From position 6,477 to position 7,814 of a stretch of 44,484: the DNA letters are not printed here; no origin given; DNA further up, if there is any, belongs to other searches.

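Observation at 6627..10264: Polyprenyl-phosphate pentose-donor-like module: UbiA DPPR-synthase-like gene translationally coupled to a GT-C::HAD-phosphatase fusion, followed by an extended SDR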

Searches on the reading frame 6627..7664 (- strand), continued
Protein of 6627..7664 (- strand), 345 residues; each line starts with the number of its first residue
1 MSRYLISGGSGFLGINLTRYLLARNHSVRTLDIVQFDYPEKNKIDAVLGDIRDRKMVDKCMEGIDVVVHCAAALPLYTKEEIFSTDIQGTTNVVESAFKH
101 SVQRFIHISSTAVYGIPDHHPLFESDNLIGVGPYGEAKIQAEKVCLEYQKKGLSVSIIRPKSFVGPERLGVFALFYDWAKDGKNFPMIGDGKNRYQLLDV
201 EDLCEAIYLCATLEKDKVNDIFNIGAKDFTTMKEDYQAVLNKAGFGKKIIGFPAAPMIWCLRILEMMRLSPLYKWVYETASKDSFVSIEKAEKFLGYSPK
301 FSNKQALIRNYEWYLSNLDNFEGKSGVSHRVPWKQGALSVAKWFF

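Call 91: search_protein_families(library=pfam, proteins=[L013:12399-14372:-], max_evalue=0.01)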
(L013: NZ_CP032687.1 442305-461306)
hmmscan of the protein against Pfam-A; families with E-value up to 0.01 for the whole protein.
L013:12399-14372:- (658 aa): 0 families
